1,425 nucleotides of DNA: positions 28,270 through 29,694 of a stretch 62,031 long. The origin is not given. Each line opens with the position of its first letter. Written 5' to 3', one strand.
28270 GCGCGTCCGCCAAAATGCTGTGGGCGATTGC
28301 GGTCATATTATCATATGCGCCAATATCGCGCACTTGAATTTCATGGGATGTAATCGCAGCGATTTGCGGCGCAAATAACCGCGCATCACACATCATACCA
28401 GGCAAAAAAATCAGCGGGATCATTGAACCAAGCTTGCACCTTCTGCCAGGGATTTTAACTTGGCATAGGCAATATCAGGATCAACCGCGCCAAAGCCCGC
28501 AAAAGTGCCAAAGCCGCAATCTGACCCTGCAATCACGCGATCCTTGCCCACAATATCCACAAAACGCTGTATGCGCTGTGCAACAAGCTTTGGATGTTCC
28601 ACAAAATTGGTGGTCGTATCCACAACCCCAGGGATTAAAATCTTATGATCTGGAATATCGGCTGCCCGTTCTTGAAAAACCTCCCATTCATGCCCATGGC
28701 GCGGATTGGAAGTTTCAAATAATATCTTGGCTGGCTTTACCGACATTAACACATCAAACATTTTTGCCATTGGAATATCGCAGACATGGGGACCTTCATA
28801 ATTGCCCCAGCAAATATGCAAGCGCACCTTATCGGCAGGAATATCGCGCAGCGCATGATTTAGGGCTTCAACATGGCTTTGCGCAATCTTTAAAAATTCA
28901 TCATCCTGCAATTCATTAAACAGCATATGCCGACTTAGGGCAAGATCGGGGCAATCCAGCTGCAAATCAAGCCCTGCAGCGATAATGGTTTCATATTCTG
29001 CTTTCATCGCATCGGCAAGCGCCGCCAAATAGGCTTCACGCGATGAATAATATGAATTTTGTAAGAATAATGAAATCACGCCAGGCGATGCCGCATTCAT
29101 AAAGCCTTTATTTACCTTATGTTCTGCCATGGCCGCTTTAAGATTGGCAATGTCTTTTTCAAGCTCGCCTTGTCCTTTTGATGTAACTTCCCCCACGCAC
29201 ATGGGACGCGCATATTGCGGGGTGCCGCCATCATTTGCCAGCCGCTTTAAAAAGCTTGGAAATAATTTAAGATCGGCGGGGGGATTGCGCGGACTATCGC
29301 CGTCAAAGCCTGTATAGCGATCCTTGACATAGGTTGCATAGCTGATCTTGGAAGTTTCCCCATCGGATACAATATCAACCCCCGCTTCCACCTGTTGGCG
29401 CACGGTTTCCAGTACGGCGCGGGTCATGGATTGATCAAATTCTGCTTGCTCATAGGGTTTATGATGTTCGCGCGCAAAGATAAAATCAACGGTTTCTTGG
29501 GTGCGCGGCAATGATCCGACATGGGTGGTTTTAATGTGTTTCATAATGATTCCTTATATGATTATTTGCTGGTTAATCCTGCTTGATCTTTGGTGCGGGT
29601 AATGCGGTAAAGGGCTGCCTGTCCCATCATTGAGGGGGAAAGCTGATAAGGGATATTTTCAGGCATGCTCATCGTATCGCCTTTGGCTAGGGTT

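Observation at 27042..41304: LacI-controlled 14-kb uptake and catabolic island whose enzyme set matches no pathway I can name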

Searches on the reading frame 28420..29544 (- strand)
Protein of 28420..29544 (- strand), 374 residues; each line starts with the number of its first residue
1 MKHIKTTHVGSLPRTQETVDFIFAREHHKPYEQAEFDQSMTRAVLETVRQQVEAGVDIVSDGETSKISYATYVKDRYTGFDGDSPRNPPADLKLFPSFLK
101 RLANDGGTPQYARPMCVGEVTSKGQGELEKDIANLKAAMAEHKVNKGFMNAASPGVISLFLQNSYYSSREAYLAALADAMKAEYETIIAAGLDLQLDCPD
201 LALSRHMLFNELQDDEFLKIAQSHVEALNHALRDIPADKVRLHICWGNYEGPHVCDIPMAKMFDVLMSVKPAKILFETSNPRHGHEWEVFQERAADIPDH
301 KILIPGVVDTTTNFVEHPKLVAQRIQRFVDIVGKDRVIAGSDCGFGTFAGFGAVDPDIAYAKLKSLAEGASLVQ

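Call 3: search_protein_families(library=pfam, proteins=[window:28420-29544:-], max_evalue=0.01)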
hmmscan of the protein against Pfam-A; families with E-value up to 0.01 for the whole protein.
window:28420-29544:- (374 aa): 1 family
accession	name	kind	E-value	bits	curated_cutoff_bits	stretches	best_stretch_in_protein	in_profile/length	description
PF01717.24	Meth_synt_2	-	8.2e-14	52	21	2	161-347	134-305/324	Cobalamin-independent synthase, Catalytic domain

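Call 5: search_protein_families(library=ncbifam, proteins=[window:28420-29544:-], max_evalue=0.001)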
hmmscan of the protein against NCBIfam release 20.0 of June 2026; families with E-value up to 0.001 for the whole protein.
window:28420-29544:- (374 aa): 7 families
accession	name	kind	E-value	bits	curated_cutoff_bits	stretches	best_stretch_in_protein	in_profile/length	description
NF003317.0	PRK04326.1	equivalog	7.4e-28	97.7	406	1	3-373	8-322/340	methionine synthase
NF002119.0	PRK00957.1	equivalog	4.8e-17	62.1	258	2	137-370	99-301/306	methionine synthase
NF006589.0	PRK09121.1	equivalog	3e-16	59.4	392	2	301-373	270-336/342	methionine synthase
NF004875.0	PRK06233.1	equivalog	1.1e-14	54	576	1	163-366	157-364/373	vitamin B12 independent methionine synthase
NF005085.0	PRK06520.1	subfamily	2.7e-10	39.9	313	1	164-369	156-363/368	5-methyltetrahydropteroyltriglutamate--homocysteine S-methyltransferase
NF003556.0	PRK05222.1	equivalog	2.7e-05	23.3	541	1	4-80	420-495/750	5-methyltetrahydropteroyltriglutamate--homocysteine S-methyltransferase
NF002272.0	PRK01207.1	equivalog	0.00037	19.8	399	0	282-347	252-319/343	methionine synthase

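Call 17: search_solved_structures(query=window:28420-29544:-, max_evalue=0.01)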
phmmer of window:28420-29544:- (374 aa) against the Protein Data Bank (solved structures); distinct sequences matched with E-value up to 0.01: 2.
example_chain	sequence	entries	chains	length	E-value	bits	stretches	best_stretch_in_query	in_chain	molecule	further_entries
1ypx_A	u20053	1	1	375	6.5e-05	25.2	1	215-349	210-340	putative vitamin-B12 independent methionine synthase family protein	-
3rpd_A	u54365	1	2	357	0.00025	23.3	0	160-373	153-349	Methionine synthase (B12-independent)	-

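Call 40: search_solved_structures(query=A3, max_evalue=0.01, show_alignments=3)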
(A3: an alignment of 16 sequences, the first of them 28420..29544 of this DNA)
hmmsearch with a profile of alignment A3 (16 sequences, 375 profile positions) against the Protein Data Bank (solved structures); distinct sequences matched with E-value up to 0.01: 6.
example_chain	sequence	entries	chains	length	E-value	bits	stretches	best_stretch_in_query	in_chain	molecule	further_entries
1ypx_A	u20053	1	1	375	1.3e-09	40.9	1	165-364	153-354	putative vitamin-B12 independent methionine synthase family protein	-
3rpd_A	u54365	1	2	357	2.7e-09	39.8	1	155-374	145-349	Methionine synthase (B12-independent)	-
1u1h_A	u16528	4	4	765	2.4e-05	26.8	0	7-82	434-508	5-methyltetrahydropteroyltriglutamate--homocysteine methyltransferase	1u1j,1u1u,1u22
1t7l_A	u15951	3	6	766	0.0087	18.4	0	7-81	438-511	5-methyltetrahydropteroyltriglutamate--homocysteine methyltransferase | 5-methyltetrahydropteroyltriglutamate-homocysteine methyltransferase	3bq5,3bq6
1xdj_A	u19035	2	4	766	0.0087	18.4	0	7-81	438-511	5-methyltetrahydropteroyltriglutamate--homocysteine methyltransferase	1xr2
1xpg_A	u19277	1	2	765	0.0087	18.4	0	7-81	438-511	5-methyltetrahydropteroyltriglutamate--homocysteine methyltransferase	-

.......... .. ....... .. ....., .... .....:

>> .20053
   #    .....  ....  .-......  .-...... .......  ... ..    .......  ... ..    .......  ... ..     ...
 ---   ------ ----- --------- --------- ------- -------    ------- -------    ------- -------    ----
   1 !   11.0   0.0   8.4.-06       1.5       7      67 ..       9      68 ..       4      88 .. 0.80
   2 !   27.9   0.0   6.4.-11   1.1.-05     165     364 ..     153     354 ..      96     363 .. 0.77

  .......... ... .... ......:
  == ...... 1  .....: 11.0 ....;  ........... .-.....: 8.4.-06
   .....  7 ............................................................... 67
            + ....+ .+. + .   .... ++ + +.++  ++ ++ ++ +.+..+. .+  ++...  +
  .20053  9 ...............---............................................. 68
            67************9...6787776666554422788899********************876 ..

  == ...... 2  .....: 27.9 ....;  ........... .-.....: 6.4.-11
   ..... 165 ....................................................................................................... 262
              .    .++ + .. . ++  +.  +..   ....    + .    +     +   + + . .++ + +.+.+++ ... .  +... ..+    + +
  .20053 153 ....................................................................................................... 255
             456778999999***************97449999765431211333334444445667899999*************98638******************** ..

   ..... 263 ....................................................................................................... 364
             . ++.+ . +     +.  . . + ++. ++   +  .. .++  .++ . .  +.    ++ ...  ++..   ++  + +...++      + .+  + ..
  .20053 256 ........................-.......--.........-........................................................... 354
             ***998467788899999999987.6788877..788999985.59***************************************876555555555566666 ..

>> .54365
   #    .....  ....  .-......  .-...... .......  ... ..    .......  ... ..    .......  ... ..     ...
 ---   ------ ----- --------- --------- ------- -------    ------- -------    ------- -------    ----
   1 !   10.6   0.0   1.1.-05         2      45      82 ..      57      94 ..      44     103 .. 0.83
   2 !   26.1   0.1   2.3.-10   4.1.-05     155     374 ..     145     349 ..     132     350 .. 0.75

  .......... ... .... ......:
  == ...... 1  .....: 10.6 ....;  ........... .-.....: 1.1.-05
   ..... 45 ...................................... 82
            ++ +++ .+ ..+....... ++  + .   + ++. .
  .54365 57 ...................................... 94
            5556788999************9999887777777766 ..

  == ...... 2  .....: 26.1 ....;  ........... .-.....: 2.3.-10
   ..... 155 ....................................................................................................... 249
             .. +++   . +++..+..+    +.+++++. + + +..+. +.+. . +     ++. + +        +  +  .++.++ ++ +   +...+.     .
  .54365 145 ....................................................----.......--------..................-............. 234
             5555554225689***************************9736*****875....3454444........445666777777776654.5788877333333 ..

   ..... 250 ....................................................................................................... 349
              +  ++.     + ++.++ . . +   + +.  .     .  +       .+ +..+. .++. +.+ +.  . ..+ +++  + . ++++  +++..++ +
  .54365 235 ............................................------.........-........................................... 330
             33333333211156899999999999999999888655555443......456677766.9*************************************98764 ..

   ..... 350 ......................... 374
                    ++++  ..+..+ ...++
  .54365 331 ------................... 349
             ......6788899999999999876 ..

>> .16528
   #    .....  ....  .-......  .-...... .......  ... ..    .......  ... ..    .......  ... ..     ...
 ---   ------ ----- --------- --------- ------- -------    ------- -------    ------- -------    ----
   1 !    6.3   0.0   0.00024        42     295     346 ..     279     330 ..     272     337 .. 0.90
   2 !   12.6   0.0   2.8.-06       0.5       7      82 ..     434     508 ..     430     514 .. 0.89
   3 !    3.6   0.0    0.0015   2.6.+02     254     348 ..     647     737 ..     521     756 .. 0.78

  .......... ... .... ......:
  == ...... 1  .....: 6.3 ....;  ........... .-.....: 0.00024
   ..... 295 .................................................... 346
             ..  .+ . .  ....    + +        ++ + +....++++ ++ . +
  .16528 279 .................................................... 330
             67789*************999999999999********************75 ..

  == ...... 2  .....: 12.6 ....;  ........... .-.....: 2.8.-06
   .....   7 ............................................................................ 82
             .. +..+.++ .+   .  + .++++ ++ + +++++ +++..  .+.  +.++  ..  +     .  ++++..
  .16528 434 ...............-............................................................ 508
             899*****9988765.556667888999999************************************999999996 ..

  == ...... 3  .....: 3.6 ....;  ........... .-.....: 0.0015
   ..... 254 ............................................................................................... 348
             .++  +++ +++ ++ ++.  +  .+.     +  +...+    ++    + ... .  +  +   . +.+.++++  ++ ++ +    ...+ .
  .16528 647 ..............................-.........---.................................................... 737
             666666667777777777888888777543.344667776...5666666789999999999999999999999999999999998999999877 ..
